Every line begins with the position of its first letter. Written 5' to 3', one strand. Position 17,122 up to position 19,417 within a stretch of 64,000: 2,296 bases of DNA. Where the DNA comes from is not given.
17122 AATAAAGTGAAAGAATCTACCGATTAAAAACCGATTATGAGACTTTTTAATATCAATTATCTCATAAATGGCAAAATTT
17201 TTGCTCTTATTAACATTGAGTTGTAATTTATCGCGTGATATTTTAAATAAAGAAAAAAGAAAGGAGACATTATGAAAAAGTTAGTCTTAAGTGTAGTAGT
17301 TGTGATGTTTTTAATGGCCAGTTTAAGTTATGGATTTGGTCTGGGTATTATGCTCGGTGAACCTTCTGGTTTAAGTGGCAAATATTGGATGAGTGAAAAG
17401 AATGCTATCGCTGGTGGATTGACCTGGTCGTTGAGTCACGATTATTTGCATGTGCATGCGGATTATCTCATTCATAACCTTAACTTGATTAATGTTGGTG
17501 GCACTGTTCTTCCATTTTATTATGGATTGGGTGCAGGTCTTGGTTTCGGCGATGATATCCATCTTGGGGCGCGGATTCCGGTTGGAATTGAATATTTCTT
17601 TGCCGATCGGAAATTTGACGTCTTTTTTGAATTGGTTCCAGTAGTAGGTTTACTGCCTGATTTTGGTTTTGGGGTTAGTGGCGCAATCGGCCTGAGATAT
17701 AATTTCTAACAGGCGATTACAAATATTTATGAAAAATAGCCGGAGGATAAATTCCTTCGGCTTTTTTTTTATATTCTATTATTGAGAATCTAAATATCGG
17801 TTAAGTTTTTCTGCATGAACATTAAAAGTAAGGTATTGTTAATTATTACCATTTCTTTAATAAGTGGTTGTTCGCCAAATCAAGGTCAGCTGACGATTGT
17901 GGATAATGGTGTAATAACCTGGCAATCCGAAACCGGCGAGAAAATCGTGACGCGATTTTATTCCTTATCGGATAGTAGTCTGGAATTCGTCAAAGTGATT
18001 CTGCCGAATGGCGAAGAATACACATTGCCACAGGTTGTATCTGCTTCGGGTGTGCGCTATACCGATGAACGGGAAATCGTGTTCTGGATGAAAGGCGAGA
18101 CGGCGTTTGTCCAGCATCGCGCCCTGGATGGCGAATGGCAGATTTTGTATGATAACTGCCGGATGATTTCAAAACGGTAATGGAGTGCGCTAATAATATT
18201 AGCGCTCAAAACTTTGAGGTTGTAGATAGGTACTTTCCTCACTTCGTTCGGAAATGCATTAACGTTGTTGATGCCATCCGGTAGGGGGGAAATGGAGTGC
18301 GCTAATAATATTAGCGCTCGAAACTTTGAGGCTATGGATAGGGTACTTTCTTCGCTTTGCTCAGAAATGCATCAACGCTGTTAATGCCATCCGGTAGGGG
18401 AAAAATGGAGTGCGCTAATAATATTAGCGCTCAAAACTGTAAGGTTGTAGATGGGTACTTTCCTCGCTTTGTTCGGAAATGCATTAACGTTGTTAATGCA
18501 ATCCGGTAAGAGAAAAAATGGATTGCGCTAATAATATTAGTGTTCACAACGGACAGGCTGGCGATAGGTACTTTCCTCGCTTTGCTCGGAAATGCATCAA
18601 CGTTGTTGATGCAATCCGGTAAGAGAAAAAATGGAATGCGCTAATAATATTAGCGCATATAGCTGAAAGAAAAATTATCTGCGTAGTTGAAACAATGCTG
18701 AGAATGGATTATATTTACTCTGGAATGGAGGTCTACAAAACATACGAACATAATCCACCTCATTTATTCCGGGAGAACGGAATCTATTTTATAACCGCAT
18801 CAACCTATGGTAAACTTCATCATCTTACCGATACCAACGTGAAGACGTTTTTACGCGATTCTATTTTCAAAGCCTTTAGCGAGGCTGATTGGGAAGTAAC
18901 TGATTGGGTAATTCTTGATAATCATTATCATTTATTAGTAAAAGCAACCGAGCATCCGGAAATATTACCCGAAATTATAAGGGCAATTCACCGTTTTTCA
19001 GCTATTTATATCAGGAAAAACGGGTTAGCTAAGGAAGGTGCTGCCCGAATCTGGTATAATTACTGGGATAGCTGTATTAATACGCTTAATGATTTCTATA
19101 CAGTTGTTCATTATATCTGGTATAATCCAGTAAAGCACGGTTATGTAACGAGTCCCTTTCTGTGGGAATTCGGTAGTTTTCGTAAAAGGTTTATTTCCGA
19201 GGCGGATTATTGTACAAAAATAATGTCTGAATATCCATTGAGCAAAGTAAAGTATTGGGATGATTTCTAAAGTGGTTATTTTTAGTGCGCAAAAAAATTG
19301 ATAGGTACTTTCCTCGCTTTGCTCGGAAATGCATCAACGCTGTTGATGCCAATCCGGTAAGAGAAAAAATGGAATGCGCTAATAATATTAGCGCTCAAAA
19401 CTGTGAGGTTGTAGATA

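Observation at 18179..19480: Y1 (IS200/RayT-like) transposase gene embedded inside one unit of a head-to-tail array of 113-nt double-hairpin repeats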

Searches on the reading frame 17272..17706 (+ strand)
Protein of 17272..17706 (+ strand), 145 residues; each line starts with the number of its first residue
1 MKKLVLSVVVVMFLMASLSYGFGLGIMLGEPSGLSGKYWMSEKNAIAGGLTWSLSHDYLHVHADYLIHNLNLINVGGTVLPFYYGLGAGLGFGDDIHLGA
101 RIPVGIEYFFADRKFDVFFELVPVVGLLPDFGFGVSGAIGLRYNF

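Call 4: search_protein_families(library=pfam, proteins=[window:17272-17706:+], max_evalue=0.01)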
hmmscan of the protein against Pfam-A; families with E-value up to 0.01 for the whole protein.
window:17272-17706:+ (145 aa): 2 families
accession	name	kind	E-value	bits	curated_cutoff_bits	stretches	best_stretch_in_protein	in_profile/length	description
PF13161.12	DUF3996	-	0.005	17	22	0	96-127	98-128/154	Protein of unknown function (DUF3996)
PF13505.12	OMP_b-brl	-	0.0067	17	28.7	0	19-145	45-140/175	Outer membrane protein beta-barrel domain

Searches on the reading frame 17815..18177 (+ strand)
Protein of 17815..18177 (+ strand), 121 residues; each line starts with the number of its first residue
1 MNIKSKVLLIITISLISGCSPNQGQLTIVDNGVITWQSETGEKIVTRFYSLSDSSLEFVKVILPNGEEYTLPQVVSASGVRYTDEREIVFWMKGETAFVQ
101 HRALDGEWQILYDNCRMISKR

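Call 4: search_protein_families(library=pfam, proteins=[window:17815-18177:+], max_evalue=0.01)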
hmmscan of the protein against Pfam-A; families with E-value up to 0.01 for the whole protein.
window:17815-18177:+ (121 aa): 1 family
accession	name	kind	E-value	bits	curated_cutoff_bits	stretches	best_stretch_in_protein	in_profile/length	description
PF09864.15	MliC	-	1.3e-13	51.1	22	1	36-103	1-62/67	Membrane-bound lysozyme-inhibitor of c-type lysozyme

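Call 5: search_protein_families(library=ncbifam, proteins=[window:17815-18177:+], max_evalue=0.01)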
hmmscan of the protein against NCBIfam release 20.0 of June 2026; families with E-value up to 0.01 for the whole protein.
window:17815-18177:+ (121 aa): 2 families
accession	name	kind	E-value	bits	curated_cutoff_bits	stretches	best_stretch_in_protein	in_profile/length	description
NF008475.0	PRK11372.1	equivalog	6.7e-09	35.8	168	1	5-117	4-104/109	C-type lysozyme inhibitor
NF010364.0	PRK13792.1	equivalog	3.7e-05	23.8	261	1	29-100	42-110/127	lysozyme inhibitor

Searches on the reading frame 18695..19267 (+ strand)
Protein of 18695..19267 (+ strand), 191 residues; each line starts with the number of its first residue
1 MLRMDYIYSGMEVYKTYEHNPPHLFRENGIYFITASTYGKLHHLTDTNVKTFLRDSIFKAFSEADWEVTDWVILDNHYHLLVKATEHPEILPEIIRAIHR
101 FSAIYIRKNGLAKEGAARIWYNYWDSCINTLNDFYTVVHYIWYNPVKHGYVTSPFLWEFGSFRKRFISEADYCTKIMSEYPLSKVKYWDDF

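Call 4: search_protein_families(library=pfam, proteins=[window:18695-19267:+], max_evalue=0.01)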
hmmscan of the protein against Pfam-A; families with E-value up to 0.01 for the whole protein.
window:18695-19267:+ (191 aa): 1 family
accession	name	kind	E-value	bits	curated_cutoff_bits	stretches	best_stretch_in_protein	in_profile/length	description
PF01797.21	Y1_Tnp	-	6.4e-06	26.7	23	1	44-141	19-118/121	Transposase IS200 like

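Call 5: search_protein_families(library=ncbifam, proteins=[window:18695-19267:+], max_evalue=0.01)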
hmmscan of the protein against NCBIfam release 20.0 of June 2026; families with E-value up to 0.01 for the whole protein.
window:18695-19267:+ (191 aa): 2 families
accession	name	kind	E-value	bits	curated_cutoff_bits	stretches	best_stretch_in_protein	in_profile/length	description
NF047646.1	REP_Tyr_transpos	equivalog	4.7e-29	101.2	80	1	23-159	4-145/146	REP-associated tyrosine transposase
NF033573.1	transpos_IS200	equivalog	0.0019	18.4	55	1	42-113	24-93/126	IS200/IS605 family transposase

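Call 11: find_homologous_proteins(query=window:18695-19267:+, max_evalue=0.00001)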
Query window:18695-19267:+ (191 aa): 661 proteins with E <= 0.00001 among 669 candidates; the best 120 are listed.
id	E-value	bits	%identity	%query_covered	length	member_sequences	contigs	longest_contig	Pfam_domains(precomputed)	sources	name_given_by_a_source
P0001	4.5e-108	377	84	99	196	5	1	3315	PF01797.22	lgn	-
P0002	1.7e-85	304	70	95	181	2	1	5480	PF01797.22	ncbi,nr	ncbi:MAG: transposase [Candidatus Marinimicrobia bacterium]|nr:transposase [Candidatus Neomarinimicr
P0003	1.5e-81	291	66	95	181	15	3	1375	-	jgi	-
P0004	6.1e-81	289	67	95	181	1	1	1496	-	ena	-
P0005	3.3e-57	211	53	92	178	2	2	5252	PF01797.22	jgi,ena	-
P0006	1.1e-55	206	50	94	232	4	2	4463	PF01797.22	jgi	-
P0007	2.3e-55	205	51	92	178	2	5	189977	PF01797.22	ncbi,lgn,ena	-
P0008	3.7e-55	205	52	92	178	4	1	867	PF01797.22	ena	-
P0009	5.6e-55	204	51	92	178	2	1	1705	PF01797.22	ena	-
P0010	1.7e-54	202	50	94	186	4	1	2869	PF01797.22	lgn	-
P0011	2.9e-54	202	51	94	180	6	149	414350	PF01797.22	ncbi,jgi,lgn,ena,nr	ncbi:MAG: hypothetical protein HN729_02930 [Candidatus Marinimicrobia bacterium]|jgi:putative transp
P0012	4.2e-54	201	50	95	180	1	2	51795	PF01797.22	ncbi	-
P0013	7.2e-54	200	51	91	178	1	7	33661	PF01797.22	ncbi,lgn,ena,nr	ncbi:transposase [candidate division KSB1 bacterium]|nr:transposase [candidate division KSB1 bacteri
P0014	9.3e-54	200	50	95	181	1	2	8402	PF01797.22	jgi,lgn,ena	-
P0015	5.9e-53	197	48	95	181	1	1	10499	PF01797.22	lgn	-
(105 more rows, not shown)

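Call 12: find_encoding_contigs(protein=P0001, flank=10000, max_places=6)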
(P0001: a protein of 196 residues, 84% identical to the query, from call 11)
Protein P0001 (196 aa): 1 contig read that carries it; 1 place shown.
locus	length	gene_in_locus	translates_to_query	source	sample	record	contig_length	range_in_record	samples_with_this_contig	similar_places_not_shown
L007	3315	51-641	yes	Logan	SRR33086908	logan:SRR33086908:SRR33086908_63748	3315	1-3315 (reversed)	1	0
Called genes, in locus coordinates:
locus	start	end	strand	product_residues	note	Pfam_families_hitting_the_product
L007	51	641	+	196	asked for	PF01797:Y1_Tnp (weak)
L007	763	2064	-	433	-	PF14821:Thr_synth_N, PF00291:PALP, PF24857:THR4_C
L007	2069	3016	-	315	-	PF22700:MVD-like_N (weak), PF00288:GHMP_kinases_N, PF08544:GHMP_kinases_C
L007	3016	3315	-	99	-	?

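Call 13: find_encoding_contigs(protein=P0002, flank=10000, max_places=6)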
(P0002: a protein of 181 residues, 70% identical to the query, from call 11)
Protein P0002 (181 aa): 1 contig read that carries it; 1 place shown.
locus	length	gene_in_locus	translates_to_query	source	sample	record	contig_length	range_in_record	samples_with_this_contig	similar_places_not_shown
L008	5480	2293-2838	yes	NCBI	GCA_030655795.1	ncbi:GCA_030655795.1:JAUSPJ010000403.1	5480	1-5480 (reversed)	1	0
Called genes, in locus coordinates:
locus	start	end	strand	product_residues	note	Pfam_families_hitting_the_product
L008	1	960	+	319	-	PF00041:fn3 (weak), PF07603:Lcl_C (faint), PF09603:Fib_succ_major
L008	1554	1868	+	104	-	PF04365:BrnT_toxin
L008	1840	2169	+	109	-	PF12441:CopG_antitoxin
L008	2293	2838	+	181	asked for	PF01797:Y1_Tnp (weak)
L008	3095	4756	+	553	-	PF07969:Amidohydro_3, PF01979:Amidohydro_1 (faint), PF07969:Amidohydro_3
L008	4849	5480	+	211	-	PF05140:ResB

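Call 14: find_encoding_contigs(protein=P0003, flank=10000, max_places=6)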
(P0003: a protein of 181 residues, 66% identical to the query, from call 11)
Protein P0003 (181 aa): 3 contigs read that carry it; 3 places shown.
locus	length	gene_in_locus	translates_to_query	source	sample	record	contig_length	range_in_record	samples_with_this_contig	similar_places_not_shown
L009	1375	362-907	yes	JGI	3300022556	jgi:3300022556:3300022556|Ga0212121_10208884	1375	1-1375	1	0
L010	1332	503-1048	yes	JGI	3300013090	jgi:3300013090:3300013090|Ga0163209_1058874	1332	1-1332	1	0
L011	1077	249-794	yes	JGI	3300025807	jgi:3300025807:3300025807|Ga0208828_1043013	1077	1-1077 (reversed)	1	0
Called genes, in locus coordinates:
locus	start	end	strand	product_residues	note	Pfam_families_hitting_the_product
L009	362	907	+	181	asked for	-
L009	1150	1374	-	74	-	?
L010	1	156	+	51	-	?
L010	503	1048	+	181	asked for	-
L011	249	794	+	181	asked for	-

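Call 21: search_solved_structures(query=window:18695-19267:+, max_evalue=1, show_alignments=2)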
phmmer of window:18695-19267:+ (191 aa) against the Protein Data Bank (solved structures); distinct sequences matched with E-value up to 1: 5.
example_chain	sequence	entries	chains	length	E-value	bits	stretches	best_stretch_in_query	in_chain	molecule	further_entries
4er8_A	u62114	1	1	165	4.7e-10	42.6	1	26-164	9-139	TnpArep for protein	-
2xm3_A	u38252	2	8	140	0.35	13.6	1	49-104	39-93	TRANSPOSASE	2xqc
2xma_A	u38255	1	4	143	0.36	13.5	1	49-104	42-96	TRANSPOSASE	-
2xo6_A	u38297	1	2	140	0.39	13.4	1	49-104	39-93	TRANSPOSASE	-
7jvi_A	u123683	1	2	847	0.63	12.7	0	128-160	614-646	Beta-helix domain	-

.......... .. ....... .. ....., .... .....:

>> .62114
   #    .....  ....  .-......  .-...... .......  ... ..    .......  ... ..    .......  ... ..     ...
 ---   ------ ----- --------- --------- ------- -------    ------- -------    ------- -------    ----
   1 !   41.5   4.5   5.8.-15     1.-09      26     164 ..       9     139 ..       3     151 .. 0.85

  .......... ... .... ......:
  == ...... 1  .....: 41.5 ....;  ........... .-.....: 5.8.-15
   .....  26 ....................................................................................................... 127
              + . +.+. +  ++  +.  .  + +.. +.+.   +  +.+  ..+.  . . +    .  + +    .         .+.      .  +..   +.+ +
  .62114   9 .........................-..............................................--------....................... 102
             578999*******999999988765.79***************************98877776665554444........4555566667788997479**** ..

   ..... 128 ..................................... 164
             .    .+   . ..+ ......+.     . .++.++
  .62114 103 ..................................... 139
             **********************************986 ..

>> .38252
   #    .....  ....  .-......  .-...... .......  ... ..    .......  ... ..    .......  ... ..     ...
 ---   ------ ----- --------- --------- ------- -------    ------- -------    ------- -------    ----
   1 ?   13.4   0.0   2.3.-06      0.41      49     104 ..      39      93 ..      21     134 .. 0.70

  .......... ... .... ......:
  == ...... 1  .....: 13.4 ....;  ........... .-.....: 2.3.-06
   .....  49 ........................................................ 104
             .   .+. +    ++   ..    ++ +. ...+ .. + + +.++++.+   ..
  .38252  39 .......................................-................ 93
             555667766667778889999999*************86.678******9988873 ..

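Call 47: find_encoding_contigs(protein=P0011, flank=10000, max_places=3)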
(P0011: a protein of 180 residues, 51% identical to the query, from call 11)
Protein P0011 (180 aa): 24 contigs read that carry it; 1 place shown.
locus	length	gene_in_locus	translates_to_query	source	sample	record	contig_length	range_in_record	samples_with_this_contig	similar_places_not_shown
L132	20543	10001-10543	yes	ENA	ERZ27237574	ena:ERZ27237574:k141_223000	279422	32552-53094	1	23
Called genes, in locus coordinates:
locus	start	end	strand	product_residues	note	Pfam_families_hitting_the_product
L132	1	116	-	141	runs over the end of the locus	PF02472:ExbD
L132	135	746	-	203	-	PF01618:MotA_ExbB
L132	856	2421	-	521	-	PF22694:CtpB_N-like, PF00595:PDZ, PF13180:PDZ_2, PF17820:PDZ_6, PF03572:Peptidase_S41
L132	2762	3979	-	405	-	PF01663:Phosphodiest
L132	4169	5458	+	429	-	PF05496:RuvB_N, PF00158:Sigma54_activat (faint), PF14532:Sigma54_activ_2 (weak), PF00004:AAA, PF07728:AAA_5 (weak), PF13173:AAA_14 (weak), PF16193:AAA_assoc_2, PF12002:MgsA_C, +5 more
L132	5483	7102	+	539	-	PF00355:Rieske, PF01645:Glu_synthase, PF01070:FMN_dh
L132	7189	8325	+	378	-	-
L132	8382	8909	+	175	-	PF13238:AAA_18 (weak), PF13671:AAA_33 (faint)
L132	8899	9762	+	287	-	PF03446:NAD_binding_2, PF09130:DUF1932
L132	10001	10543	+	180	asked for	PF01797:Y1_Tnp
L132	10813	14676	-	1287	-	PF00404:Dockerin_1 (faint), PF18962:Por_Secre_tail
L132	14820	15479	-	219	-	PF00072:Response_reg, PF00196:GerE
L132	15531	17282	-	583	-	PF13181:TPR_8 (faint), PF28559:TPR_SusR (weak), PF13424:TPR_12, PF07730:HisKA_3 (weak), PF02518:HATPase_c, PF13589:HATPase_c_3 (weak)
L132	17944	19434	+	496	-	PF07719:TPR_2 (faint), PF13181:TPR_8 (faint), PF17874:TPR_MalT (faint), PF00515:TPR_1 (weak), PF13374:TPR_10 (faint), PF13424:TPR_12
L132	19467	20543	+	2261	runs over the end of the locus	PF00057:Ldl_recept_a, PF02415:Chlam_PMP (faint), PF22842:Pel9A-like_beta_helix (faint), PF00404:Dockerin_1 (weak)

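Call 48: find_encoding_contigs(protein=P0007, flank=10000, max_places=2)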
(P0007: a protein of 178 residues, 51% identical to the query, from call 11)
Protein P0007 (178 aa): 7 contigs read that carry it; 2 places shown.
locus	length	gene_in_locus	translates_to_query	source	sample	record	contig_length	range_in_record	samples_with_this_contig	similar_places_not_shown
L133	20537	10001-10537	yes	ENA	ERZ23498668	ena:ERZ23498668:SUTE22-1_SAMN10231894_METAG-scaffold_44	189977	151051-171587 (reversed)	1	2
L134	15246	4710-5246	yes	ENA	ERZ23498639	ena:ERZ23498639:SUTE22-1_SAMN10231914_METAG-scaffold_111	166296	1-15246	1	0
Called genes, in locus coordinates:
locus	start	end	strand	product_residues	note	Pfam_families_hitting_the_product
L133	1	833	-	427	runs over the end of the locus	PF05569:Peptidase_M56, PF03544:TonB_C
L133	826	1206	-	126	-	PF01978:TrmB (faint), PF03965:Penicillinase_R, PF13412:HTH_24 (faint)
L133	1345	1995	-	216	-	PF07853:DUF1648, PF13630:SdpI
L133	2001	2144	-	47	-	-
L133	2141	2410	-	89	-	PF01022:HTH_5, PF12840:HTH_20, PF13412:HTH_24 (weak), PF08279:HTH_11 (weak), PF12802:MarR_2 (weak), PF21476:PF0610-like_N, PF01978:TrmB (weak)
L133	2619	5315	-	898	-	PF02739:5_3_exonuc_N, PF01367:5_3_exonuc, PF01612:DNA_pol_A_exo1, PF22619:DNA_polI_exo1 (weak), PF00476:DNA_pol_A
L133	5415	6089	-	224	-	PF11536:DUF3226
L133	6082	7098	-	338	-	PF13304:AAA_21, PF13175:AAA_15 (weak)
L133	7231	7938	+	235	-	-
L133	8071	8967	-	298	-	PF03547:Mem_trans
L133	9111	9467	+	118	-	-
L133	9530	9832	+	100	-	PF02954:HTH_8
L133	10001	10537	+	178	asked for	PF01797:Y1_Tnp (weak)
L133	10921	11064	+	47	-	-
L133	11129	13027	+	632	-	-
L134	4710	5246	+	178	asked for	PF01797:Y1_Tnp (weak)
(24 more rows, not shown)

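Call 49: find_encoding_contigs(protein=P0005, flank=10000, max_places=2)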
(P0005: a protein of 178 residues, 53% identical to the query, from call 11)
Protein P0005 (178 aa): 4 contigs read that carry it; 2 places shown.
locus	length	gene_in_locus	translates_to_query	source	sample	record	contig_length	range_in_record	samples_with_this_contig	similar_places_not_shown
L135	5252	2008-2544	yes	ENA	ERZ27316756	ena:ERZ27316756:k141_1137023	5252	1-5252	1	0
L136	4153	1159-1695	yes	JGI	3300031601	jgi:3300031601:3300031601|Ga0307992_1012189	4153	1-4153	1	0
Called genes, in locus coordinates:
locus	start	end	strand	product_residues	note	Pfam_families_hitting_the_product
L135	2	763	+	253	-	?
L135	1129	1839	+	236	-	PF06956:RtcR, PF22208:Cas_Csm6_CARF (weak), PF02954:HTH_8 (weak)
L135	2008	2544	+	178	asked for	PF01797:Y1_Tnp (weak)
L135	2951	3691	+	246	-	PF04002:RadC (faint)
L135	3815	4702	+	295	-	-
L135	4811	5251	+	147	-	?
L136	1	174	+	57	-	?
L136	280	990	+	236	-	PF06956:RtcR, PF22208:Cas_Csm6_CARF (weak), PF02954:HTH_8 (weak)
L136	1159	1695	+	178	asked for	PF01797:Y1_Tnp (weak)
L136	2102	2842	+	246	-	PF04002:RadC (faint)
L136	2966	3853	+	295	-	-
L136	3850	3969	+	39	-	-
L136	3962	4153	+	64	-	?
